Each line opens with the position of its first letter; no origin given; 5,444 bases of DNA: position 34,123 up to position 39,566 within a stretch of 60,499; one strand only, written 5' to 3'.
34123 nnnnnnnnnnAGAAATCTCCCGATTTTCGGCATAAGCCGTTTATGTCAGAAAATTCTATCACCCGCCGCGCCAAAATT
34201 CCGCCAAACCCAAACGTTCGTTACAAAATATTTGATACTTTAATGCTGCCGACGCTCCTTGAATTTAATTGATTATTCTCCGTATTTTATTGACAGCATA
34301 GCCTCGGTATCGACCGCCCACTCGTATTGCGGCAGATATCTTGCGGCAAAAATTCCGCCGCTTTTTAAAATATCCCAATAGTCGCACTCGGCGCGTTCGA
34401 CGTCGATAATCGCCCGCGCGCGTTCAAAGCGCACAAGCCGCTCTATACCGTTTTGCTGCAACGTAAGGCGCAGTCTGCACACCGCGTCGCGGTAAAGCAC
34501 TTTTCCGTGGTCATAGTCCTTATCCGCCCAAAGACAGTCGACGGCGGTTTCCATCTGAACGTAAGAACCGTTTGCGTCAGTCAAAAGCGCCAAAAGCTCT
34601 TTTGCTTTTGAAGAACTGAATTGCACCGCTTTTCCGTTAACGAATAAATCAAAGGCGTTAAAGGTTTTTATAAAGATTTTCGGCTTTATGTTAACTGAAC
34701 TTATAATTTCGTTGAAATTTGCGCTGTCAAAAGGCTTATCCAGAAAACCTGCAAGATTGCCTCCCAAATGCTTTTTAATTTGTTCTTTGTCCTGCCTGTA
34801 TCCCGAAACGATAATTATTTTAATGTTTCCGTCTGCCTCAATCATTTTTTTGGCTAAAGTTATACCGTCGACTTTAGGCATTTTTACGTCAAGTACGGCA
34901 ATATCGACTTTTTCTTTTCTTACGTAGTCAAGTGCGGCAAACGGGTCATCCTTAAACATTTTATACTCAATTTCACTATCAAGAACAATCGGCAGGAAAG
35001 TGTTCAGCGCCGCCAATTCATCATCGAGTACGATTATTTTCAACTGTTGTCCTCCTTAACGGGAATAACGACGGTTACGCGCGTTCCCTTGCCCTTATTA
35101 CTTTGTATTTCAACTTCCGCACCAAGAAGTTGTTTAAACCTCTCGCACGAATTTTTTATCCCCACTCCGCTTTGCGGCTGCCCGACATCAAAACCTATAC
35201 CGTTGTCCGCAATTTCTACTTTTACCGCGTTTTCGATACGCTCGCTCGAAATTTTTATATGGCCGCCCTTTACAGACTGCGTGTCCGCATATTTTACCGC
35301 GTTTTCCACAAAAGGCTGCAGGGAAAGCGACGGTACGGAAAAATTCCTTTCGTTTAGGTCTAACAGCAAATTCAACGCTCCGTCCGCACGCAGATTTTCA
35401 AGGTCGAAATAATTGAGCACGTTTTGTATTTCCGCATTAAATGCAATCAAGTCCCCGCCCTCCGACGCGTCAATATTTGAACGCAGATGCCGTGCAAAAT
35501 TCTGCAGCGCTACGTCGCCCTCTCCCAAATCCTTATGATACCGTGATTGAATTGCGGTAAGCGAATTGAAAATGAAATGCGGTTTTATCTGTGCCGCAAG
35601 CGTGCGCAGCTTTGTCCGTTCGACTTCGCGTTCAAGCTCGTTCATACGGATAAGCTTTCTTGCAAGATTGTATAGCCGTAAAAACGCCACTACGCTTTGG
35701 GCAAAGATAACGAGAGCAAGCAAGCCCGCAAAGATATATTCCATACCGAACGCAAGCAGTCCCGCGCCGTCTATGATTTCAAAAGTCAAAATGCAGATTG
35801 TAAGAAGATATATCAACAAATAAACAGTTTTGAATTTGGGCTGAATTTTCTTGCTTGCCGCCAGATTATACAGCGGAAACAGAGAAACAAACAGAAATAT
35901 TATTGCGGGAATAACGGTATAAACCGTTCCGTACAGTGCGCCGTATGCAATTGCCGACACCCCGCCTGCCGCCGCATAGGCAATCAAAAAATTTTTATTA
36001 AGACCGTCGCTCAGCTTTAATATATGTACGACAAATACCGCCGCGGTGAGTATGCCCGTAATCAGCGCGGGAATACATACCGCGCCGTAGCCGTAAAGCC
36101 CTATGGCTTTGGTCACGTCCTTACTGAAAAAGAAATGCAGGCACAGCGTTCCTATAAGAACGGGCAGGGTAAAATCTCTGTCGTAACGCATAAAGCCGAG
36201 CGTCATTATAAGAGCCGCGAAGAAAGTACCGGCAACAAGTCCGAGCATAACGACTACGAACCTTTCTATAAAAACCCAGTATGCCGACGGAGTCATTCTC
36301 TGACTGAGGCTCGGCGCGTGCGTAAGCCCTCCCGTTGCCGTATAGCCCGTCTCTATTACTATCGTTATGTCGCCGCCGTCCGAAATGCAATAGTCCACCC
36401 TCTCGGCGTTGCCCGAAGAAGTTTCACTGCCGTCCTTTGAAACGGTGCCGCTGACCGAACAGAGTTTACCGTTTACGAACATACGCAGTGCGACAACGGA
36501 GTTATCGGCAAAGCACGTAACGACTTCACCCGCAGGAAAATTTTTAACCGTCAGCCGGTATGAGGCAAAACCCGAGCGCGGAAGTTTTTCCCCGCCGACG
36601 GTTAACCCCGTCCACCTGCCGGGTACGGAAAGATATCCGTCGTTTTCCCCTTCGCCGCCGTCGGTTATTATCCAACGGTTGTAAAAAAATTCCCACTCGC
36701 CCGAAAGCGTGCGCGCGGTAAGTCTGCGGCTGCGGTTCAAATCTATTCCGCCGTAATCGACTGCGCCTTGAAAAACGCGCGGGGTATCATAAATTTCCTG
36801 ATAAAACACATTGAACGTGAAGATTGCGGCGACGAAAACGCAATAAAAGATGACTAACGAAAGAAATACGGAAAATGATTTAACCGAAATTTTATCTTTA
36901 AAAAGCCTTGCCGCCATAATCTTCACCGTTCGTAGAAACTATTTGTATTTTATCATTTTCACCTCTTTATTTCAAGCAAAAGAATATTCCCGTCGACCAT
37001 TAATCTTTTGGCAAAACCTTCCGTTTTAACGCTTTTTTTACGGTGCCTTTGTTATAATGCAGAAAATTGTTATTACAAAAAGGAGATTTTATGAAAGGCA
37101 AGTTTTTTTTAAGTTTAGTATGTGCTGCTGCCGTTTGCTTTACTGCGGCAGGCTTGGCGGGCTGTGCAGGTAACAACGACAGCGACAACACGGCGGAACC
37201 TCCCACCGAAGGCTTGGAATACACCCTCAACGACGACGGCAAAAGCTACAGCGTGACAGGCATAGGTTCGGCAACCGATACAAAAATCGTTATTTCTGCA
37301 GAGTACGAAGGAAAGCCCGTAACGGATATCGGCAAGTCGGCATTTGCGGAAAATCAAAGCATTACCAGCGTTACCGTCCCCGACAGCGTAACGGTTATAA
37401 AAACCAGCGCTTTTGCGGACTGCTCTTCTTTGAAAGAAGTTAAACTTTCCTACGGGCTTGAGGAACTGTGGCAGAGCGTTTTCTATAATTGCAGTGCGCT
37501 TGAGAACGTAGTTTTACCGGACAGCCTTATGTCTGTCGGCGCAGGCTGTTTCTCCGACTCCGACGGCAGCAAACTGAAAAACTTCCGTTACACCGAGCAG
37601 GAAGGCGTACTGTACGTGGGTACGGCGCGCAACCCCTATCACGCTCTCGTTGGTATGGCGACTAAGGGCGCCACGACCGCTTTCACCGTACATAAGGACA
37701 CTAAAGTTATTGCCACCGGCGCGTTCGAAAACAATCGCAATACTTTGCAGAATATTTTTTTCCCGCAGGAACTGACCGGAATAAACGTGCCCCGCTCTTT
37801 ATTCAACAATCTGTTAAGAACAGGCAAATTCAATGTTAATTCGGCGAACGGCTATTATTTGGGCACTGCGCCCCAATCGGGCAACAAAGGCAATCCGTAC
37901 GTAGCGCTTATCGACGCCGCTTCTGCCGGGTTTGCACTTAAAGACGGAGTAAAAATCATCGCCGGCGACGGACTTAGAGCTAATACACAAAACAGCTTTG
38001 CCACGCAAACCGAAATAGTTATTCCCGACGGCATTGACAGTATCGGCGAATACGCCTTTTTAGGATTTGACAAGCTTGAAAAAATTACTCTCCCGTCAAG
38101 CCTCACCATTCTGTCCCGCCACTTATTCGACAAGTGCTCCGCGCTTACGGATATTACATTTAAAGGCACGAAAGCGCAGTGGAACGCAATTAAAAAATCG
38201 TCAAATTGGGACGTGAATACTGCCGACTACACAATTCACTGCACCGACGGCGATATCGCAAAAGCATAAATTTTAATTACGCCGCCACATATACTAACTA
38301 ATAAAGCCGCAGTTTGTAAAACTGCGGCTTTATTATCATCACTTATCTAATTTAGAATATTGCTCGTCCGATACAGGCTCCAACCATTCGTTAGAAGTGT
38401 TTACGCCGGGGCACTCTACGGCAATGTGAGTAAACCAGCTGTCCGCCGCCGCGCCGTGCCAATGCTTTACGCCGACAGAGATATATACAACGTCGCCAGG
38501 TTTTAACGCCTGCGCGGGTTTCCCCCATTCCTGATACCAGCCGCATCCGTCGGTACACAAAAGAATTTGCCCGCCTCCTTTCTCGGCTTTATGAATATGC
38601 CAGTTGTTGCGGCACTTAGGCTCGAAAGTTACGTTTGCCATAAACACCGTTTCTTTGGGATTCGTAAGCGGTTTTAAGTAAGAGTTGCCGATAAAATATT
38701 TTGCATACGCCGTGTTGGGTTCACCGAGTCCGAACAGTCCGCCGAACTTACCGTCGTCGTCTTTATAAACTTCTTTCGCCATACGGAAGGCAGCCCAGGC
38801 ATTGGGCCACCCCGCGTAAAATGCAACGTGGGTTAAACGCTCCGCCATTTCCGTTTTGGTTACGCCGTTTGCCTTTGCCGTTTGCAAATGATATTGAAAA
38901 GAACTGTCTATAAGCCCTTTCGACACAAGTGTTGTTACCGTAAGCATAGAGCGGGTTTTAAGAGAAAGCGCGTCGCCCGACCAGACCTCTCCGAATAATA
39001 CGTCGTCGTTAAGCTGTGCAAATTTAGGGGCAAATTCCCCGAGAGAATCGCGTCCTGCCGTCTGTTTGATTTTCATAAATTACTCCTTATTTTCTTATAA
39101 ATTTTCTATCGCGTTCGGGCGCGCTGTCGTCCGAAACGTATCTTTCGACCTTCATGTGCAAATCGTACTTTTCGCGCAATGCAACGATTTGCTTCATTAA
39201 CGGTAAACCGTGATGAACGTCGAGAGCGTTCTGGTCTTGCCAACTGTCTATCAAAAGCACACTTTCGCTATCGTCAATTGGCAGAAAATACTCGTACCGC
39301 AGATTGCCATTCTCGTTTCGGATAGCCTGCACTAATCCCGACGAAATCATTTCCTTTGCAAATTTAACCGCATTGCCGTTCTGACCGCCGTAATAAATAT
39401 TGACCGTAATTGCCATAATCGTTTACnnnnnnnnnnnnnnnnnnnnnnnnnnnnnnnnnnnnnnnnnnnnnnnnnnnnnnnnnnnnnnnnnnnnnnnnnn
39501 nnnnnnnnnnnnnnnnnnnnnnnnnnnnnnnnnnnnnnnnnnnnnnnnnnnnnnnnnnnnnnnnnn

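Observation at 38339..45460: LysR-headed cluster with three lipoprotein-anchored flavodoxin-domain proteins, DUF4405 and a flavin reductase: possible extracytoplasmic flavin redox chain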

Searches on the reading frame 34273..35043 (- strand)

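Call 45: search_protein_families(library=pfam, proteins=[window:34273-35043:-], max_evalue=0.00001)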
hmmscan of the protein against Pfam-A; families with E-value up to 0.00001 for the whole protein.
window:34273-35043:- (256 aa): 1 family
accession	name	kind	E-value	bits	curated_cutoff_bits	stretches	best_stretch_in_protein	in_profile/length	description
PF00072.30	Response_reg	-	6.5e-16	58.9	30.2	1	3-114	1-110/111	Response regulator receiver domain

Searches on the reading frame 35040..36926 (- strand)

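Call 45: search_protein_families(library=pfam, proteins=[window:35040-36926:-], max_evalue=0.00001)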
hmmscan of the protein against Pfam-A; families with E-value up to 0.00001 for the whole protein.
window:35040-36926:- (628 aa): 2 families
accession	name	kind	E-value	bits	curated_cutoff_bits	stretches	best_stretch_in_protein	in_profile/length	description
PF06580.19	His_kinase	-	2.4e-14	53.8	25.2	1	439-515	2-78/81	Histidine kinase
PF02518.31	HATPase_c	-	5.5e-11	43.3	26.4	1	537-624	11-110/111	Histidine kinase-, DNA gyrase B-, and HSP90-like ATPase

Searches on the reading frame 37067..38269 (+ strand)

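Call 3: search_protein_families(library=pfam, proteins=[window:37067-38269:+], max_evalue=0.01)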
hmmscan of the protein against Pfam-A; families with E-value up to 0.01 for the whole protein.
window:37067-38269:+ (400 aa): 3 families
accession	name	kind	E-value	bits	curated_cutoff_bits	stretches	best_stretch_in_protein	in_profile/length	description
PF13306.12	LRR_5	-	4e-36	124.2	27.7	2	86-165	1-78/127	BspA type Leucine rich repeat region (6 copies)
PF13855.12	LRR_8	-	2.9e-05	24.2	27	0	323-364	13-55/61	Leucine rich repeat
PF05725.18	FNIP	-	0.0042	17.6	21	0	96-114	2-21/44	FNIP Repeat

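Call 4: search_protein_families(library=ncbifam, proteins=[window:37067-38269:+], max_evalue=0.01)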
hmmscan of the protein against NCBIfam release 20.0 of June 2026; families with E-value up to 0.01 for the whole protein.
window:37067-38269:+ (400 aa): 2 families
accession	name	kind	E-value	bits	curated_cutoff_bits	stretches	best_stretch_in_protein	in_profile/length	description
NF047961.1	adhesin_HupY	equivalog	9.8e-16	57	1250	2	86-163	198-274/978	leucine-rich repeat adhesin HupY/LrrG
NF045861.1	glide_Gli349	exception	2.5e-07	27.7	1750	1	94-173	2674-2752/3169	gliding machinery surface structure protein Gli349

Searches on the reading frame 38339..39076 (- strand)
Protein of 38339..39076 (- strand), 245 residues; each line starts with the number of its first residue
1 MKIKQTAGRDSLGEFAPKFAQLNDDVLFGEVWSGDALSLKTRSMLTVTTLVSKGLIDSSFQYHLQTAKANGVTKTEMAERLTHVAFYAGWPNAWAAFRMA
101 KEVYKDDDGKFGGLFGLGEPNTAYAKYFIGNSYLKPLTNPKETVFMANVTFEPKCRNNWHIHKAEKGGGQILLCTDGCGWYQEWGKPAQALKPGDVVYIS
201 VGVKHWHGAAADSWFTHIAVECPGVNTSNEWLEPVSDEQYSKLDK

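Call 3: search_protein_families(library=pfam, proteins=[window:38339-39076:-], max_evalue=0.01)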
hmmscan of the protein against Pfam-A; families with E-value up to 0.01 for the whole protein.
window:38339-39076:- (245 aa): 2 families
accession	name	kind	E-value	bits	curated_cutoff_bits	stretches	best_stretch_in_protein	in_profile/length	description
PF02627.25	CMD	-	3.3e-20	72.3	23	1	17-102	1-84/84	Carboxymuconolactone decarboxylase family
PF07883.17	Cupin_2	-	0.0003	20.9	27.2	1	149-212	3-61/70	Cupin domain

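Call 4: search_protein_families(library=ncbifam, proteins=[window:38339-39076:-], max_evalue=0.01)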
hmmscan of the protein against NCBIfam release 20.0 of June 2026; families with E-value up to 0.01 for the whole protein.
window:38339-39076:- (245 aa): 4 families
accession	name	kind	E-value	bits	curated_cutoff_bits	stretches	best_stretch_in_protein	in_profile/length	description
NF049940.1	MandnitrLy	equivalog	1.1e-34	119.1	140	1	122-242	11-130/130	(R)-mandelonitrile lyase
NF051488.1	bifunc_PcaDC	exception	5.5e-20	71.8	390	1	13-105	283-374/375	bifunctional 3-oxoadipate enol-lactonase/4-carboxymuconolactone decarboxylase PcaDC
TIGR02425.1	decarb_PcaC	equivalog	1.9e-19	70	155.7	1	14-106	30-121/123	4-carboxymuconolactone decarboxylase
NF051487.1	bifunc_PcaCD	exception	2.5e-07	30.1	430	1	14-106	31-126/413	bifunctional 4-carboxymuconolactone decarboxylase/3-oxoadipate enol-lactonase PcaCD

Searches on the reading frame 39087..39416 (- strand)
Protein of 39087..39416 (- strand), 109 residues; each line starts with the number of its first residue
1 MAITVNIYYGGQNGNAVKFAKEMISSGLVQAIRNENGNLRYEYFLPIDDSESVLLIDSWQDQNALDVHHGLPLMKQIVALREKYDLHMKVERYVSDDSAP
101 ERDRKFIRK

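Call 3: search_protein_families(library=pfam, proteins=[window:39087-39416:-], max_evalue=0.01)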
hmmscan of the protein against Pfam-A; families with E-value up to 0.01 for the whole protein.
window:39087-39416:- (109 aa): 1 family
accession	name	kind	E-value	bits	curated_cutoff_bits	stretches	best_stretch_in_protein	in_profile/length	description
PF03992.22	ABM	-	1e-10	42.1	23.1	1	3-79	2-77/78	Antibiotic biosynthesis monooxygenase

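Call 4: search_protein_families(library=ncbifam, proteins=[window:39087-39416:-], max_evalue=0.01)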
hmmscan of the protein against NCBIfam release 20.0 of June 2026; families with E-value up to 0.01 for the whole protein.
window:39087-39416:- (109 aa): 0 families
